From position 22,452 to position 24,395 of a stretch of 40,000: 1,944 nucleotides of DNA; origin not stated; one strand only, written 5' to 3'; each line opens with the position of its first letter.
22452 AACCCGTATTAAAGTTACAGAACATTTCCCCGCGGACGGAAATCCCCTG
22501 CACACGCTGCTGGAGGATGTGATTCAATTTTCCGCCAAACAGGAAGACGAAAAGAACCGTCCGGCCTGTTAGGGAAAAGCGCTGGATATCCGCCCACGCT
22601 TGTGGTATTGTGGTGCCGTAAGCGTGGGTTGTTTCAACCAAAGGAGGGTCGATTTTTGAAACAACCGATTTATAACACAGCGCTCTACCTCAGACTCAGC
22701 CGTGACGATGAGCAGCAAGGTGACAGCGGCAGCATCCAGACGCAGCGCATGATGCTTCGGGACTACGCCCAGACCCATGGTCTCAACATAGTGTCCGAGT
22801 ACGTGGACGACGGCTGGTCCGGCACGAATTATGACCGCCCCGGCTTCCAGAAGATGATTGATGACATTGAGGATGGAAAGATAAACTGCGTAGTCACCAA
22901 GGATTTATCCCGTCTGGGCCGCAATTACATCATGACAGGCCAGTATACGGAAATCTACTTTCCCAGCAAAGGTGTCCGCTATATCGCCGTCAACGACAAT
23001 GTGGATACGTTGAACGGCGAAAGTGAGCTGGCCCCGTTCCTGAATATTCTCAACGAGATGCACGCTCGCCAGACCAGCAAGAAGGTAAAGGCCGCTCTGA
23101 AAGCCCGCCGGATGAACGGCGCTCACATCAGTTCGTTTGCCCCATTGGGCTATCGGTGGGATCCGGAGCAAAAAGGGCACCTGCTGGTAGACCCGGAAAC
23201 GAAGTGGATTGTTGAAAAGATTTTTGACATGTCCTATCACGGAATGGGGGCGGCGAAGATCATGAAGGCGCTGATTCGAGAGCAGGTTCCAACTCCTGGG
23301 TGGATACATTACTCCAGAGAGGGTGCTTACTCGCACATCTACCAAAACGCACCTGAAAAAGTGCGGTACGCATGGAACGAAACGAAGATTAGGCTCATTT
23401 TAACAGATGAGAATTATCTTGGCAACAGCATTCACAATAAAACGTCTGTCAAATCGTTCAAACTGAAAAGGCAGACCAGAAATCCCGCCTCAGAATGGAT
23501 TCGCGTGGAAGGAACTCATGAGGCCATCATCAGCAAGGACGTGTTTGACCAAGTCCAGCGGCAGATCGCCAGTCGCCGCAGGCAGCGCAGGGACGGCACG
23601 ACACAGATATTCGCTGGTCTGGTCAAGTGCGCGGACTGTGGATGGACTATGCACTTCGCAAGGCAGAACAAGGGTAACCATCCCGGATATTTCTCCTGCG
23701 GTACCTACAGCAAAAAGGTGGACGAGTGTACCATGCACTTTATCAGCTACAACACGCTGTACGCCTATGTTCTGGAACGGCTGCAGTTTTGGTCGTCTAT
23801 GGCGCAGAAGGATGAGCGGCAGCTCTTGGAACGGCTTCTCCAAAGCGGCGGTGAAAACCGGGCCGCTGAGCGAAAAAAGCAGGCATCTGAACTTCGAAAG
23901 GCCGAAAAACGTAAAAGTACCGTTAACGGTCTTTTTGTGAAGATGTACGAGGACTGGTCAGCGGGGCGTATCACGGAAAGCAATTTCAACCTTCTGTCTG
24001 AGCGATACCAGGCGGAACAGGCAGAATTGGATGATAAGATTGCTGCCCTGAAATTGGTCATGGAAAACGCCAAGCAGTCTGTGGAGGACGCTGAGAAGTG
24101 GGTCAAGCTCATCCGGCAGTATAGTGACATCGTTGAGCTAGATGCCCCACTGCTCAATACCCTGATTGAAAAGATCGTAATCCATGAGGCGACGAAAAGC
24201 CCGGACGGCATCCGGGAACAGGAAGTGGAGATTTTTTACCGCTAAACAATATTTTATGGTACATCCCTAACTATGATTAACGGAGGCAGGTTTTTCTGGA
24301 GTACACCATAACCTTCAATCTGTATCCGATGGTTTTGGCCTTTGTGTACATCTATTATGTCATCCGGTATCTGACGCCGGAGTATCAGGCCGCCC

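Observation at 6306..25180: A 17.6-kb element splits a membrane-protein gene, and the two halves rejoin exactly in frame across an AG(T) core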

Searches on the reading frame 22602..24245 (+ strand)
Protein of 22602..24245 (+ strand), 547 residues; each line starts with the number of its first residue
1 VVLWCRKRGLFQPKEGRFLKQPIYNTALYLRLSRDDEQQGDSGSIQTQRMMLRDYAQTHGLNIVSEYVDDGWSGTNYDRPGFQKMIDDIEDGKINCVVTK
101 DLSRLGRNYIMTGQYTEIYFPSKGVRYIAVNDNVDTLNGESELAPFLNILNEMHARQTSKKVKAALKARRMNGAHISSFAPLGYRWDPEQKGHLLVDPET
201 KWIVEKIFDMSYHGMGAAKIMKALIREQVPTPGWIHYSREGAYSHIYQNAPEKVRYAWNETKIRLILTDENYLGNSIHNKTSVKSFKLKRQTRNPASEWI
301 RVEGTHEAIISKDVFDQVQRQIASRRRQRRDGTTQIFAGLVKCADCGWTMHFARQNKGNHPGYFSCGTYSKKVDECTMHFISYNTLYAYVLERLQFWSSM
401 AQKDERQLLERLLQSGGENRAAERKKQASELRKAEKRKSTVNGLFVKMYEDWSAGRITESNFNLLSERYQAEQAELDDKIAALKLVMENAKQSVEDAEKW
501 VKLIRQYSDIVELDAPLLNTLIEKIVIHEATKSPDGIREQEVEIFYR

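Call 7: search_protein_families(library=pfam, proteins=[window:22602-24245:+], max_evalue=0.01)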
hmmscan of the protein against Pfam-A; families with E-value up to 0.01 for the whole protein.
window:22602-24245:+ (547 aa): 4 families
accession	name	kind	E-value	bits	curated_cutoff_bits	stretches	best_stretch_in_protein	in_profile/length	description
PF00239.26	Resolvase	-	9.2e-25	87.9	23.3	1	27-174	2-144/145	Resolvase, N terminal domain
PF07508.19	Recombinase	-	8.3e-21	74.6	21.1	1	198-325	1-102/102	Recombinase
PF14287.11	DUF4368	-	7.6e-18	64.9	25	1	487-547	2-61/67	Domain of unknown function (DUF4368)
PF13408.12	Zn_ribbon_recom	-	2.8e-13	50.4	25.3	1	336-395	1-58/58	Recombinase zinc beta ribbon domain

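Call 16: find_encoding_contigs(protein=window:22656-24245:+, flank=10000, max_places=10)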
Protein window:22656-24245:+ (529 aa): 1 contig read that carries it; 1 place shown.
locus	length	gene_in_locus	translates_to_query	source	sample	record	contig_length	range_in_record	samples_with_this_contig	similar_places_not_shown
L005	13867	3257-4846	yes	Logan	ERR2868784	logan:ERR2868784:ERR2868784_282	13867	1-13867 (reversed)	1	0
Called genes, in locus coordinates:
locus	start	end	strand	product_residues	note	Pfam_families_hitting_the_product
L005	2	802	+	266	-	?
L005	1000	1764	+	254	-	PF13338:AbiEi_4 (weak)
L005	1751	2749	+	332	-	PF08843:AbiEii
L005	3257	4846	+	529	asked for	PF00239:Resolvase, PF07508:Recombinase, PF13408:Zn_ribbon_recom, PF14287:DUF4368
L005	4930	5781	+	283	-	-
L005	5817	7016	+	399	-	PF00155:Aminotran_1_2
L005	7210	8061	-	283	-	PF02311:AraC_binding, PF07883:Cupin_2, PF00165:HTH_AraC, PF12833:HTH_18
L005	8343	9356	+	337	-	PF03480:DctP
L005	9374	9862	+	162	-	PF04290:DctQ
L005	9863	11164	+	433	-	PF06808:DctM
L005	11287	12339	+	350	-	PF03786:UxuA, PF01261:AP_endonuc_2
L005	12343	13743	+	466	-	PF02614:UxaC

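Call 19: find_homologous_proteins(query=window:22656-24245:+)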
Query window:22656-24245:+ (529 aa): 7951 proteins with E <= 0.001 among 8000 candidates; the best 120 are listed.
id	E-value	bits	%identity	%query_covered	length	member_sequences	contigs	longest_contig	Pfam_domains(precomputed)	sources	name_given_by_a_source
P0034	0.0e+0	1214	100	100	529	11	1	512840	PF07508.20,PF00239.27,PF14287.12,PF13408.13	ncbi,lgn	-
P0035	0.0e+0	1126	91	100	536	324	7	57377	PF07508.20,PF00239.27,PF14287.12,PF13408.13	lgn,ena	-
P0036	0.0e+0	1108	89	100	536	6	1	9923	PF07508.20,PF00239.27,PF14287.12,PF13408.13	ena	-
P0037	0.0e+0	1098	89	100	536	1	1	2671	PF07508.20,PF00239.27,PF14287.12,PF13408.13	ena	-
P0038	0.0e+0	1076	88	100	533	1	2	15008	PF07508.20,PF00239.27,PF14287.12,PF13408.13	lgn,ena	-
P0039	0.0e+0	1027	82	100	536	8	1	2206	PF07508.20,PF00239.27,PF14287.12,PF13408.13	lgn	-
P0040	1.3e-292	989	86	94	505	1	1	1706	PF07508.20,PF00239.27,PF14287.12,PF13408.13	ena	-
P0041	3.9e-289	977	79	100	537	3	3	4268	PF07508.20,PF00239.27,PF14287.12,PF13408.13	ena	-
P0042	8.5e-289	976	78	100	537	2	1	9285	PF07508.20,PF00239.27,PF14287.12,PF13408.13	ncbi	-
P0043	8.8e-288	973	79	100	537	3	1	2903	PF07508.20,PF00239.27,PF14287.12,PF13408.13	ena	-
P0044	2.0e-287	972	78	100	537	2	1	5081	PF07508.20,PF00239.27,PF14287.12,PF13408.13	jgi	-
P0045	3.3e-287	971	78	100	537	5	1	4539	PF07508.20,PF00239.27,PF14287.12,PF13408.13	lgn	-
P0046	2.3e-286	968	79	100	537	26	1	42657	PF07508.20,PF00239.27,PF14287.12,PF13408.13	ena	-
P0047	3.5e-283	958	78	100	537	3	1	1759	PF07508.20,PF00239.27,PF14287.12,PF13408.13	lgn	-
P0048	5.3e-282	954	78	100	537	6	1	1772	PF07508.20,PF00239.27,PF14287.12,PF13408.13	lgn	-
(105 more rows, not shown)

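Call 20: find_encoding_contigs(protein=P0035, flank=10000, max_places=8)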
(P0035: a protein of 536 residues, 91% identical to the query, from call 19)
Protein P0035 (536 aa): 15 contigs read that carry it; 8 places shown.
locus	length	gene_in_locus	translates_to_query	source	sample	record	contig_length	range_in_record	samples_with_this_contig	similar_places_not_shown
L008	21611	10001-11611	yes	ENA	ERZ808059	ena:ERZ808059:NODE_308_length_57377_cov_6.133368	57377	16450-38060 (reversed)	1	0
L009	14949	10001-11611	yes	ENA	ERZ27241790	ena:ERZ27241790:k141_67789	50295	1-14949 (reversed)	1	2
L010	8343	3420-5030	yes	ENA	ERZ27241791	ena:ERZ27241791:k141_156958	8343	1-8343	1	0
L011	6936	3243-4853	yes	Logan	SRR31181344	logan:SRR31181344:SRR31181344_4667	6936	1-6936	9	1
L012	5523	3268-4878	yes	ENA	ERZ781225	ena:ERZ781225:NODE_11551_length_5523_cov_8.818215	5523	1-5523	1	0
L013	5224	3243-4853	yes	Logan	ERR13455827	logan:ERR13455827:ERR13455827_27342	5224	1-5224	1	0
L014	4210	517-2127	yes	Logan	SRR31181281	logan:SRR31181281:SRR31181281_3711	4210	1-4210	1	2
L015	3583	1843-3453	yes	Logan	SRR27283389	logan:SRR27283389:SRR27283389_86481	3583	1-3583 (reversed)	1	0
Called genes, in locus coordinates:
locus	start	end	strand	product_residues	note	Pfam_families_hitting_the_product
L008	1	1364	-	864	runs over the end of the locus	PF04851:ResIII, PF18766:SWI2_SNF2 (weak)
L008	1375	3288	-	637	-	PF01555:N6_N4_Mtase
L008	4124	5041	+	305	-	-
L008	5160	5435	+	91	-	-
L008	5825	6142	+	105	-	PF21983:NikA-like, PF05713:MobC (weak)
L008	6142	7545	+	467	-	PF03432:Relaxase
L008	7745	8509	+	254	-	PF13338:AbiEi_4 (weak)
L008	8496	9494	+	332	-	PF08843:AbiEii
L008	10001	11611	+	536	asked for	PF00239:Resolvase, PF07508:Recombinase, PF13408:Zn_ribbon_recom, PF14287:DUF4368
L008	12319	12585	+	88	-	PF12833:HTH_18, PF00165:HTH_AraC (weak)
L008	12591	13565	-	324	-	PF04346:EutH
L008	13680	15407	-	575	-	PF01019:G_glu_transpept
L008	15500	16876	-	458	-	PF00474:SSF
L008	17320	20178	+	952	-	PF03372:Exo_endo_phos, PF13655:RVT_N, PF00078:RVT_1, PF24698:DUF7662 (faint)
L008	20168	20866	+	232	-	PF00072:Response_reg (weak), PF00486:Trans_reg_C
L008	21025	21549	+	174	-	PF07638:Sigma70_ECF (faint), PF04542:Sigma70_r2, PF08281:Sigma70_r4_2, PF04545:Sigma70_r4 (weak)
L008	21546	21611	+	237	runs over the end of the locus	PF14285:DUF4367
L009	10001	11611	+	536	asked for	PF00239:Resolvase, PF07508:Recombinase, PF13408:Zn_ribbon_recom, PF14287:DUF4368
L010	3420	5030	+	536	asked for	PF00239:Resolvase, PF07508:Recombinase, PF13408:Zn_ribbon_recom, PF14287:DUF4368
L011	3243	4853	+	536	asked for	PF00239:Resolvase, PF07508:Recombinase, PF13408:Zn_ribbon_recom, PF14287:DUF4368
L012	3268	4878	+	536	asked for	PF00239:Resolvase, PF07508:Recombinase, PF13408:Zn_ribbon_recom, PF14287:DUF4368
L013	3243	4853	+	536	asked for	PF00239:Resolvase, PF07508:Recombinase, PF13408:Zn_ribbon_recom, PF14287:DUF4368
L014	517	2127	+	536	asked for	PF00239:Resolvase, PF07508:Recombinase, PF13408:Zn_ribbon_recom, PF14287:DUF4368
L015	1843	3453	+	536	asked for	PF00239:Resolvase, PF07508:Recombinase, PF13408:Zn_ribbon_recom, PF14287:DUF4368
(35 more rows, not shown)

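Call 21: find_encoding_contigs(protein=P0046, flank=10000, max_places=4)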
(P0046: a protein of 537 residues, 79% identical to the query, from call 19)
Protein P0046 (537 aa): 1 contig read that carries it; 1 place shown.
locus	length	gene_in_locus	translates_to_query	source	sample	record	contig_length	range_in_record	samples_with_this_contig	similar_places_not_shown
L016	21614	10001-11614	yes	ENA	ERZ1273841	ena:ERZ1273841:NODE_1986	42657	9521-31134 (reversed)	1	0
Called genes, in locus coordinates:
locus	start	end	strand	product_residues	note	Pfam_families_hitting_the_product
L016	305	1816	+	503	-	PF00145:DNA_methylase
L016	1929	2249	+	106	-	-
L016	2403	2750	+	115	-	PF22600:MTPAP-like_central (weak), PF01909:NTP_transf_2, PF18765:Polbeta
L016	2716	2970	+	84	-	PF05168:HEPN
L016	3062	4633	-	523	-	-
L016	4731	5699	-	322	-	PF08874:DUF1835 (weak), PF12395:DUF3658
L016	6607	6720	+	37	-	-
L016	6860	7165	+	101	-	-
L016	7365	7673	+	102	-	PF21983:NikA-like, PF05713:MobC (weak)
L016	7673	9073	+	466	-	PF03432:Relaxase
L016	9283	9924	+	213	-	-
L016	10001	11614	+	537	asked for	PF00239:Resolvase, PF07508:Recombinase, PF13408:Zn_ribbon_recom, PF14287:DUF4368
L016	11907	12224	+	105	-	-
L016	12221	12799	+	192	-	-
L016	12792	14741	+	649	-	PF01935:DUF87 (faint), PF19044:P-loop_TraG (faint), PF12846:AAA_10 (faint)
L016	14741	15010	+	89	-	PF12441:CopG_antitoxin (faint)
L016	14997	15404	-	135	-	-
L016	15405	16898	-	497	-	PF00817:IMS, PF11799:IMS_C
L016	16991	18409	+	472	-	-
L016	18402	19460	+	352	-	PF01551:Peptidase_M23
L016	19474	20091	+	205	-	-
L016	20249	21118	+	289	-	PF19854:DUF6329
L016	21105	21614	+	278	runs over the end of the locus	-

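Call 28: find_related_loci(query=window:22656-24245:+, collection=genome_contigs, flank=10000)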
Query window:22656-24245:+ (529 aa) in genome_contigs; peptide patterns used: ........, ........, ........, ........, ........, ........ (x = any residue, [..] = any of these).
63 stretches matched a pattern; 12 encode a relative of the query (tblastn E <= 1e-3); 12 distinct loci.
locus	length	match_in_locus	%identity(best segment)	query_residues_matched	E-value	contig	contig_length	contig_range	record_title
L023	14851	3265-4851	92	1-529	0e+0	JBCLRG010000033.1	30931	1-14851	Oscillospiraceae bacterium 38-13 voucher GPTB0094 scaffold33, whole genome shotgun sequence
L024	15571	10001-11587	91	1-529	0e+0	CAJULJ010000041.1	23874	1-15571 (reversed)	MAG TPA_asm: uncultured Oscillospiraceae bacterium isolate MGBC143610 genome assembly, contig: MGBC143610.41, whole geno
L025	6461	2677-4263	91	1-529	0e+0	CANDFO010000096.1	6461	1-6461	MAG TPA_asm: uncultured Flavonifractor sp. isolate ERR6760060_bin.48_metawrap_v1.3_MAG genome assembly, contig: ERZ12802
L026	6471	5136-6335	90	130-529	0e+0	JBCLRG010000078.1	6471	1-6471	Oscillospiraceae bacterium 38-13 voucher GPTB0094 scaffold78, whole genome shotgun sequence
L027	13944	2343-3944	66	1-529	0e+0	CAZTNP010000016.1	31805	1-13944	MAG TPA_asm: uncultured Oscillospiraceae bacterium isolate SRP313737_co1_323 genome assembly, contig: NODE_2242_length_3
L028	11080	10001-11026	92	1-342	0e+0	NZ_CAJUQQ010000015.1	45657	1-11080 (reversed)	MAG: uncultured Oscillibacter sp. isolate MGBC163329, whole genome shotgun sequence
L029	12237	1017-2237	73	124-529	0e+0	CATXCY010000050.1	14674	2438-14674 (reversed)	MAG TPA_asm: uncultured bacterium isolate ERR9578292_bin.24_MetaWRAP_v1.3_MAG genome assembly, contig: ERZ18533963.2089,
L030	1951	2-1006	71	196-529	9e-179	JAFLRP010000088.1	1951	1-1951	MAG: Acutalibacter sp. isolate HAN004 Seq195, whole genome shotgun sequence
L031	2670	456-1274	88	257-529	9e-170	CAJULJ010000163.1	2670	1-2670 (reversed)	MAG TPA_asm: uncultured Oscillospiraceae bacterium isolate MGBC143610 genome assembly, contig: MGBC143610.163, whole gen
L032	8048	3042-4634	40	1-529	8e-121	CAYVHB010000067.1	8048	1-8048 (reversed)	MAG TPA_asm: uncultured Oscillospiraceae bacterium isolate SRP263991_co4_306 genome assembly, contig: NODE_14676_length_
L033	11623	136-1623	36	34-529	1e-94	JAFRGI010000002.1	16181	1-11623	MAG: Ruminococcus sp. isolate RGIG2444 Goat_Ileum.Co__c38450, whole genome shotgun sequence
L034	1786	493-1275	43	8-271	2e-65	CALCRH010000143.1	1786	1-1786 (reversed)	MAG TPA_asm: uncultured Clostridia bacterium isolate SRR6425769_bin.65_CONCOCT_v1.1_MAG genome assembly, contig: ERZ1767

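Call 51: search_dna_similar(query=window:22656-24245:+, collection=plasmids, mode=protein, max_rows=25, rows=spread)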
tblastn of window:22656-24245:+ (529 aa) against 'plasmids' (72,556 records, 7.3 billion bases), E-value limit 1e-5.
Records with a match: 388; places in all: 454; records where one place covers at least 80% of the query: 67.
Best place of each record, by identity: 60-80% 2; <60% 386.
By first word of the organism name: Enterococcus 103; Ralstonia 54; Sinorhizobium 19; Bacillus 18; Subdoligranulum 10; Mesorhizobium 9; Roseomonas 8; Clostridium 7; Clostridioides 7; Cereibacter 7; and 75 more.
By predicted mobility (MOB-suite, as given by PLSDB): non-mobilizable 175; mobilizable 115; conjugative 98.
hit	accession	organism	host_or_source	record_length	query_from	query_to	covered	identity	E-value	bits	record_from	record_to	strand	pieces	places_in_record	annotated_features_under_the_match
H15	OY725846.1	Subdoligranulum variabile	-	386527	1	529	100%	65.7%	0e+0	733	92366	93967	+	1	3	none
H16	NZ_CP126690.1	Kurthia sp. YJT4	water,water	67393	8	528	98%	36.6%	2e-96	328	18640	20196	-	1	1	recombinase family protein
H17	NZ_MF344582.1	Citrobacter freundii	Homo sapiens,Urine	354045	8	528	98%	33.5%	3e-82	286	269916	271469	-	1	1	DUF4368 domain-containing protein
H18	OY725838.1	Subdoligranulum variabile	-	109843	10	383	71%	30.6%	2e-33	143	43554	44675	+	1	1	record has no annotation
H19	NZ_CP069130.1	Enterococcus faecalis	mixed culture,swine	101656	211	529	60%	32.8%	1e-39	161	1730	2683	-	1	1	DUF4368 domain-containing protein | IS6-like element IS1216 family transposase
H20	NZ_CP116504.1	Vagococcus lutrae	Bos taurus,whole organism,fecal sample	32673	8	394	73%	24.4%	1e-17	95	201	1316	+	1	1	recombinase family protein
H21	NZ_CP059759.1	Enterococcus faecium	Homo sapiens,blood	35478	8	373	69%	24.9%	4e-17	93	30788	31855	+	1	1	recombinase family protein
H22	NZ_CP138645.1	Enterococcus faecalis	animal,Pig rectum feces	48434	8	373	69%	24.9%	4e-17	93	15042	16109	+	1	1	recombinase family protein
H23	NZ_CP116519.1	Enterococcus faecium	Bos taurus,whole organism,fecal sample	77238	8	373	69%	24.9%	4e-17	93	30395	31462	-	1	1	recombinase family protein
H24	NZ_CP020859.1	Ligilactobacillus salivarius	piglet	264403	8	373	69%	24.9%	4e-17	93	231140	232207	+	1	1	recombinase family protein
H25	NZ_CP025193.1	Roseomonas mucosa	Homo sapiens,clinical, human skin, ...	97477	7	377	70%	24.3%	8e-10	69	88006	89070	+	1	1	recombinase family protein | zinc ribbon domain-containing protein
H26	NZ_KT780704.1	Staphylococcus aureus subsp. aureus NCTC 8325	-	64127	8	376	70%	22.9%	6e-14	83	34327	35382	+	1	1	recombinase family protein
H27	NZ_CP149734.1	Clostridioides difficile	-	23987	5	350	65%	23.9%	7e-9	67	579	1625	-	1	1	recombinase family protein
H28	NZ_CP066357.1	Bradyrhizobium elkanii USDA 76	Glycine max,DNA isolated from pure ...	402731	7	348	65%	23.1%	4e-12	77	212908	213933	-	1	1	recombinase family protein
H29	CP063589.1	Enterococcus faecium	Homo sapiens,rectal swab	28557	61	373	59%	24.1%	7e-13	79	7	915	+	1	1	none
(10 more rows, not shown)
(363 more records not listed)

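Call 52: search_protein_families(library=ncbifam, proteins=[window:22656-24245:+], max_evalue=0.01)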
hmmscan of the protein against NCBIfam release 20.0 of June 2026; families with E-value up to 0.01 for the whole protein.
window:22656-24245:+ (529 aa): 7 families
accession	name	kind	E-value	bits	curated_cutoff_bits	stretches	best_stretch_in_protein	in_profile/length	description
NF047343.1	SCCmet_CcrB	equivalog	1.1e-31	110.1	900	1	9-507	10-486/542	cassette chromosome recombinase CcrB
NF041201.1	recomb_XisF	equivalog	2.9e-28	99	375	1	11-358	4-334/465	fdxN element excision recombinase XisF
NF047347.1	SCCmet_CcrC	equivalog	2e-26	92.6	900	1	8-336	5-317/558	cassette chromosome recombinase CcrC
NF047344.1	SCCmet_CcrA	equivalog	1.9e-19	70.1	700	1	11-207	7-195/442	cassette chromosome recombinase CcrA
NF049883.1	resolv_YneB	equivalog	6.4e-10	38.8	175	1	8-101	2-92/211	YneB family resolvase-like protein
NF033518.0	transpos_IS607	equivalog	2.6e-08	33.6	110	1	7-138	55-177/187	IS607 family transposase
NF009949.0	PRK13413.1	equivalog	0.00044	20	272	1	23-157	11-144/203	master DNA invertase Mpi family serine-type recombinase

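Call 65: list_cluster_members(proteins=[P0001, P0003, P0034])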
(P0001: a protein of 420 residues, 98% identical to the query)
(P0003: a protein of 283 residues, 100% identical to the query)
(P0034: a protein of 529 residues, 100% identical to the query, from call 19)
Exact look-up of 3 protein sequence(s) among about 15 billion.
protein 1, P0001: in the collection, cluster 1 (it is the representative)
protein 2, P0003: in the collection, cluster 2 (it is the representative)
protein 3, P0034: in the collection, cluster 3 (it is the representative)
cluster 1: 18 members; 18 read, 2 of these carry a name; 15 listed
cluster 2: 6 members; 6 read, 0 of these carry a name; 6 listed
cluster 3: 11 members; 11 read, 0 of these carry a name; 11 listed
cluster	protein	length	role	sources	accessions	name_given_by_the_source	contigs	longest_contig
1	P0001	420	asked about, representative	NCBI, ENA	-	-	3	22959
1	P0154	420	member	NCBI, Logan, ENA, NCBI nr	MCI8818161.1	MAG: hypothetical protein HFG04_03295 [Oscillibacter sp.] | hypothetical protein [Oscillibacter sp.]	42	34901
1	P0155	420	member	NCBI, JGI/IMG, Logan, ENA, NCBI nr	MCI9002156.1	MAG: hypothetical protein HFG03_04935 [Oscillibacter sp.] | hypothetical protein | hypothetical protein [Oscillibacter sp.]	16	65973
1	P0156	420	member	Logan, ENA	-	-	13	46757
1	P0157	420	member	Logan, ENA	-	-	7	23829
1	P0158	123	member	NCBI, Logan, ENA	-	-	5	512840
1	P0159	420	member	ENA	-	-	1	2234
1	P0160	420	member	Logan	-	-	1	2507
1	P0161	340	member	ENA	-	-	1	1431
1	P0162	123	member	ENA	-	-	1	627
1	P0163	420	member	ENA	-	-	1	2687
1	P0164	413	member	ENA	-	-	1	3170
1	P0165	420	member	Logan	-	-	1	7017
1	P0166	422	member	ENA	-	-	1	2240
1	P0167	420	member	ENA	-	-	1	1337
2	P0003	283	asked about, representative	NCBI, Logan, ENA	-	-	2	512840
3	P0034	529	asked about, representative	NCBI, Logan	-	-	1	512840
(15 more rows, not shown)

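Call 72: search_protein_families(library=pfam, proteins=[L024:11649-12071:+, L031:1336-1788:+, L023:4913-5092:+], max_evalue=0.1)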
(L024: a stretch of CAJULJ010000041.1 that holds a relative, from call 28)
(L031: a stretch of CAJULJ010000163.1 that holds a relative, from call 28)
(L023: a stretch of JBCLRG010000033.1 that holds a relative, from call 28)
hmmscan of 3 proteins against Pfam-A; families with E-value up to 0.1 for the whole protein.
L024:11649-12071:+ (141 aa): 2 families
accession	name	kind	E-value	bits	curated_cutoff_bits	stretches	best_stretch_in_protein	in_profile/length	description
PF09534.15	Trp_oprn_chp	-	0.061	13.6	29.6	1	71-134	79-140/180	Tryptophan-associated transmembrane protein (Trp_oprn_chp)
PF16732.10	ComP_DUS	-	0.062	14.6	27.3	1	32-68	49-85/87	Type IV minor pilin ComP, DNA uptake sequence receptor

L031:1336-1788:+ (151 aa): 0 families

L023:4913-5092:+ (60 aa): 1 family
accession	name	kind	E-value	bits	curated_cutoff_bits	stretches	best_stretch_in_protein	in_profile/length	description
PF02656.20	DUF202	-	0.09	13.7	23.4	0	9-49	17-56/68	Domain of unknown function (DUF202)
